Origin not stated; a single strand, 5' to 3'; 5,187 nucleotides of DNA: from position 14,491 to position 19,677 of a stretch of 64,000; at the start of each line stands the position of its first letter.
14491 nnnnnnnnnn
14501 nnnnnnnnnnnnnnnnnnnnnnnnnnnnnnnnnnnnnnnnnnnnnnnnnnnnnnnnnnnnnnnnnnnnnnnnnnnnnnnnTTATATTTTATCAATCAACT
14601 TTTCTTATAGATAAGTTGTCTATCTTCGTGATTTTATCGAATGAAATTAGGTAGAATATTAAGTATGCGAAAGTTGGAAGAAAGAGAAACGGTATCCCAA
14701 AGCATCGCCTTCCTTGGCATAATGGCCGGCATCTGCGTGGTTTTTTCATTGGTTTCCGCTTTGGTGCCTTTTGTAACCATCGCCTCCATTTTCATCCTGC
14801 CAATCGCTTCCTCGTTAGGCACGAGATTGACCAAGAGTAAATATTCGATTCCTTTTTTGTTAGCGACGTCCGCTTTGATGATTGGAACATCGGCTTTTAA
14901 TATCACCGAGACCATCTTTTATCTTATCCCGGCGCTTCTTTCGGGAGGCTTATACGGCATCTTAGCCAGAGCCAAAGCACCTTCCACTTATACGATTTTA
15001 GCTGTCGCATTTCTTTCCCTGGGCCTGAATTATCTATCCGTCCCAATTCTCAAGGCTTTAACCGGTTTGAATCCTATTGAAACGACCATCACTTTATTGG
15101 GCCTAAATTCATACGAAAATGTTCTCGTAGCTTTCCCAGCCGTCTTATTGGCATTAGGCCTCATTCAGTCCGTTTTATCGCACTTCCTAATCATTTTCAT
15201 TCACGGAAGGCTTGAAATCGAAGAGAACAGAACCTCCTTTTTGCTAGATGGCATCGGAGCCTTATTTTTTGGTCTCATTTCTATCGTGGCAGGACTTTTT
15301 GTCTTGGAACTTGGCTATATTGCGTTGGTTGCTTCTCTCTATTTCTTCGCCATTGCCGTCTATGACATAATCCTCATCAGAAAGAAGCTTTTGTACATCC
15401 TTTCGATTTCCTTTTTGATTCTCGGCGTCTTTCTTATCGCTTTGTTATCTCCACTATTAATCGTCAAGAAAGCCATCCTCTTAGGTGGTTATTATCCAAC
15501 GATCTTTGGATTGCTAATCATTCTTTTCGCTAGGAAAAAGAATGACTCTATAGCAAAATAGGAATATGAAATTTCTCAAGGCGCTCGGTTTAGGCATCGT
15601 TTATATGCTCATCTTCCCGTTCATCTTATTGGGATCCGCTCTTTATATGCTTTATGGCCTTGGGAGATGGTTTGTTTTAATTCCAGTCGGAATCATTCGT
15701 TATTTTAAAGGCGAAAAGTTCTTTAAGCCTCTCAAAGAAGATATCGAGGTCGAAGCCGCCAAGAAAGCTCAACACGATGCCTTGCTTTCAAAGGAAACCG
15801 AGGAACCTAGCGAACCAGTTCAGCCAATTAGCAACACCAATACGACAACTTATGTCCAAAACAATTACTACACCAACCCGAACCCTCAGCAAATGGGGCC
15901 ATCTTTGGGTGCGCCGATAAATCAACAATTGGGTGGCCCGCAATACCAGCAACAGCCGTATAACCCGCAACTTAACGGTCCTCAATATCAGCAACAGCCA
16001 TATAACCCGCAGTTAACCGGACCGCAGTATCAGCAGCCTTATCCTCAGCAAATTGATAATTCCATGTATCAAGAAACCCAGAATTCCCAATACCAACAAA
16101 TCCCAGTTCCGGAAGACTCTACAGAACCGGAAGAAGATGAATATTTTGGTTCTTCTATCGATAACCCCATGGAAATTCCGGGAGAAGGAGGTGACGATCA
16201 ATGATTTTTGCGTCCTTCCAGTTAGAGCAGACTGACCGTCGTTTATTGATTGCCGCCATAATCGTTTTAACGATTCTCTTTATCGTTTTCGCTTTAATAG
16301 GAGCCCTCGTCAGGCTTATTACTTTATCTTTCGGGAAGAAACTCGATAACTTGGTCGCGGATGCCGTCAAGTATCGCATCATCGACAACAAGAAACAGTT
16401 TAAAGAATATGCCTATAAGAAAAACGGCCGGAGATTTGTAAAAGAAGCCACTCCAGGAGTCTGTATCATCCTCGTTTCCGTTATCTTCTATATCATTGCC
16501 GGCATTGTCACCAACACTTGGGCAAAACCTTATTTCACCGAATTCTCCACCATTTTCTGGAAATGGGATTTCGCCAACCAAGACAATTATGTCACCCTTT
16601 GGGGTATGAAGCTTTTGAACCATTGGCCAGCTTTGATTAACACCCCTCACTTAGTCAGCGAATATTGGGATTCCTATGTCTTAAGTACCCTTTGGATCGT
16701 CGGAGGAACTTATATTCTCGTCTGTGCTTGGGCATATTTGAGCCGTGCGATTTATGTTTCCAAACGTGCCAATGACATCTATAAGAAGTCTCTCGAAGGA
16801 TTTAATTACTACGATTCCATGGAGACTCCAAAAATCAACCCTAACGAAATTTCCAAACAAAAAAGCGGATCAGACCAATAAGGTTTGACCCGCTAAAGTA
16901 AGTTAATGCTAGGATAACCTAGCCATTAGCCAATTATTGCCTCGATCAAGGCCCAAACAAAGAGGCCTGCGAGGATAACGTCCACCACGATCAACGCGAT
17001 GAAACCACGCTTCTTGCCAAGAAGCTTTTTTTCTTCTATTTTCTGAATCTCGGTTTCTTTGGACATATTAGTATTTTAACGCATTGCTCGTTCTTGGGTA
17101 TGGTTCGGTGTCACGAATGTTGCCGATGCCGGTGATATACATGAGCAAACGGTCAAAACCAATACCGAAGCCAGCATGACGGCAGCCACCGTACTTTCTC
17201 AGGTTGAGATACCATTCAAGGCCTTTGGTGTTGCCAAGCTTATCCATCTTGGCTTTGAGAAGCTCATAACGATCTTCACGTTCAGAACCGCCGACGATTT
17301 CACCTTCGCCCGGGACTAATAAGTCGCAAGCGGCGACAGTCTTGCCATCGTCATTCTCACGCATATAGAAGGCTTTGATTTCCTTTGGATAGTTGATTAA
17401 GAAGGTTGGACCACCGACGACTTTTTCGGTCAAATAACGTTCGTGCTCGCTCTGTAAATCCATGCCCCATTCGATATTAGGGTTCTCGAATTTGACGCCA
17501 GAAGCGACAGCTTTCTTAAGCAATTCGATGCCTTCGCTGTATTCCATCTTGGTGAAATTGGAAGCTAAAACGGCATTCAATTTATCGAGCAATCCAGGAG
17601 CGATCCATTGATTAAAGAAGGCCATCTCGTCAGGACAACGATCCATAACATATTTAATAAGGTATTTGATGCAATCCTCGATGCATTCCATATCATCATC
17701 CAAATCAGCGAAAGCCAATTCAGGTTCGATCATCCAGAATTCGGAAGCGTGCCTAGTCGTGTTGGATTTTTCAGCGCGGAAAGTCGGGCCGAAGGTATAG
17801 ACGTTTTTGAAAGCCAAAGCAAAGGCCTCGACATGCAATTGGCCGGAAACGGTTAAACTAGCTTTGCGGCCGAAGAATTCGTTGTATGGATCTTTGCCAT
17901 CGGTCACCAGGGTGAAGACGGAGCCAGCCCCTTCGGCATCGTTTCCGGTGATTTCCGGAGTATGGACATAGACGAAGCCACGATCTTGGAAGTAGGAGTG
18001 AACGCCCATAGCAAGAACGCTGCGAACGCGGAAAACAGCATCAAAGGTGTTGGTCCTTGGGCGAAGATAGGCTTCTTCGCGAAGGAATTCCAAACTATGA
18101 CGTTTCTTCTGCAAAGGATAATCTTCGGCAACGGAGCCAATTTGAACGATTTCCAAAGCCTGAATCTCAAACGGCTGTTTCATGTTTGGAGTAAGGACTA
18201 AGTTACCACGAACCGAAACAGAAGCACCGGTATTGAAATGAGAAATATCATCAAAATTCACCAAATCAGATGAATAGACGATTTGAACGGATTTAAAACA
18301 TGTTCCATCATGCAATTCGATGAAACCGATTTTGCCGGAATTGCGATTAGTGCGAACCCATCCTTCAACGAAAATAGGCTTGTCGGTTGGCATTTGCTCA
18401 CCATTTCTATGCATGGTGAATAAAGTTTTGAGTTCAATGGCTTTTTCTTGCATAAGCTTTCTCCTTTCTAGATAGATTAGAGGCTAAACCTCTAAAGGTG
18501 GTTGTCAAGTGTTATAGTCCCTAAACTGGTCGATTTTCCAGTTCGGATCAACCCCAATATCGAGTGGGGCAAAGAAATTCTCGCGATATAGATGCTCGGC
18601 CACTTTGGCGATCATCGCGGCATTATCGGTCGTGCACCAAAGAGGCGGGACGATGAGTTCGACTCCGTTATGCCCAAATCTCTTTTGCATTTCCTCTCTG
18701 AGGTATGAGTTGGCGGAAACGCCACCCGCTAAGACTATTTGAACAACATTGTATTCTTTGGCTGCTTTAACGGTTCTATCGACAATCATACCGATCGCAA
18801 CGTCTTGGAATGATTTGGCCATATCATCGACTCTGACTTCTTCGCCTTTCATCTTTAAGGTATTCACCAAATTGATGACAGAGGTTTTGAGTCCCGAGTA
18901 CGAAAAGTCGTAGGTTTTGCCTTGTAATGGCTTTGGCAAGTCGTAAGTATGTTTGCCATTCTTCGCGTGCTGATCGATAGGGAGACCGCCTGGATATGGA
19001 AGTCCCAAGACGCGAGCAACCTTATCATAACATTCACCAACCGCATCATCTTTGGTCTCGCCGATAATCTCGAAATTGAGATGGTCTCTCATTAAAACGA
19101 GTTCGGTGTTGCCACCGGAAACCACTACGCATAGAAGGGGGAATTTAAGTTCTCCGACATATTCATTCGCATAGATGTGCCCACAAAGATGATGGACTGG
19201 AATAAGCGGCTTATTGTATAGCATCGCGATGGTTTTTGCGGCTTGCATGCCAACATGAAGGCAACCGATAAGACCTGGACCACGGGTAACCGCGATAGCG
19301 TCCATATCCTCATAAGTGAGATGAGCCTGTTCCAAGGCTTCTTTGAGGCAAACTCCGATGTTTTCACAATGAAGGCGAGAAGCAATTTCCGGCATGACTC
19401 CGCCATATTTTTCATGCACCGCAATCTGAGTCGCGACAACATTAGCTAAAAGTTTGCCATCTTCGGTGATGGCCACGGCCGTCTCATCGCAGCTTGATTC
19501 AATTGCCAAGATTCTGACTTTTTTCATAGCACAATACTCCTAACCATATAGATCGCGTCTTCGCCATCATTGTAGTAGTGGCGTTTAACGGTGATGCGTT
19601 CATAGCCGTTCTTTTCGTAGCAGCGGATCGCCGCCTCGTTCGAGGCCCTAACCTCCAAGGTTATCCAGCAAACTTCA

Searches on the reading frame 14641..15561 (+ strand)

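Call 58: search_protein_families(library=pfam, proteins=[window:14641-15561:+], max_evalue=0.001)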
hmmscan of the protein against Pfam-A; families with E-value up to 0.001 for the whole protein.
window:14641-15561:+ (306 aa): 1 family
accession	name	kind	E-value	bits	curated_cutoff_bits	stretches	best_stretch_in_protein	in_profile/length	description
PF09991.14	DUF2232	-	0.00013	21.6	27.8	1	31-151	2-120/290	Predicted membrane protein (DUF2232)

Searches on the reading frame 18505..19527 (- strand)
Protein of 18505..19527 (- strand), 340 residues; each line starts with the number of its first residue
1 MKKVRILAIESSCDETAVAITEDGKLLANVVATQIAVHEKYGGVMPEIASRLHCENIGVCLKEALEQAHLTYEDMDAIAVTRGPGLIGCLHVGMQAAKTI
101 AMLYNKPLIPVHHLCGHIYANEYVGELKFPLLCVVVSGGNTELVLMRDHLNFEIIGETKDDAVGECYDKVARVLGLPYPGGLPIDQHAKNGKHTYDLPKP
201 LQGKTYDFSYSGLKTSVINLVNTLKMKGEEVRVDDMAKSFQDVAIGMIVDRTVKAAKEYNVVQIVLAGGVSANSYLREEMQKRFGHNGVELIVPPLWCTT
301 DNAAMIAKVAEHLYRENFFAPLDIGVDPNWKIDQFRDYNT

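Call 58: search_protein_families(library=pfam, proteins=[window:18505-19527:-], max_evalue=0.001)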
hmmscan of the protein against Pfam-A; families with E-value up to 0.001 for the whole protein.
window:18505-19527:- (340 aa): 2 families
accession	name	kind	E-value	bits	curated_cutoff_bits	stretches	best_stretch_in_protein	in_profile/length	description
PF00814.31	TsaD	-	1.2e-94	317.4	24.8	1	25-308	1-264/264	tRNA N6-adenosine threonylcarbamoyltransferase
PF22521.2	HypF_C_2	-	4.3e-09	36.9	27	1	217-302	149-235/241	Carbamoyltransferase, Kae1-like Domain, second subdomain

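Call 69: find_homologous_proteins(query=window:18505-19527:-, max_evalue=1e-60)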
Query window:18505-19527:- (340 aa): 7985 proteins with E <= 1e-60 among 8000 candidates; the best 120 are listed.
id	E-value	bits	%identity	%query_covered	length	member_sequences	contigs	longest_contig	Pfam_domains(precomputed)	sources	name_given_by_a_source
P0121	1.2e-228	776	100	100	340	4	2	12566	PF00814.32,PF22521.3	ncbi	-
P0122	1.2e-223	759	97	100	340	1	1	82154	PF00814.32,PF22521.3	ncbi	-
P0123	2.3e-223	758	97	100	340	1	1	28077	PF00814.32,PF22521.3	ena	-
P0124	3.1e-223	758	97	100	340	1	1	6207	PF00814.32,PF22521.3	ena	-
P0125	3.2e-223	758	97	100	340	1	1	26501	PF00814.32,PF22521.3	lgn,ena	-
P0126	4.0e-223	758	97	100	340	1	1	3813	PF00814.32,PF22521.3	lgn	-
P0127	1.2e-216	736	94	100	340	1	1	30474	PF00814.32,PF22521.3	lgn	-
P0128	1.1e-215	733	94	100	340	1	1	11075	PF00814.32,PF22521.3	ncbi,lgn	-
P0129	2.9e-215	732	94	100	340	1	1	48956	PF00814.32,PF22521.3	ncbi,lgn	-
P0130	4.1e-215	731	94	100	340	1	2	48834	PF00814.32,PF22521.3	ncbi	-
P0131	1.0e-212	723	93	100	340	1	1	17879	PF00814.32,PF22521.3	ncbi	-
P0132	7.4e-211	717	92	100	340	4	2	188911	PF00814.32,PF22521.3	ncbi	-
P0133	2.3e-202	689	87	100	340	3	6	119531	PF00814.32,PF22521.3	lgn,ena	-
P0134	8.0e-198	674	85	99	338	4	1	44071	PF00814.32,PF22521.3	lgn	-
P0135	6.0e-197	672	86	99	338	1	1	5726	PF00814.32,PF22521.3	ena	-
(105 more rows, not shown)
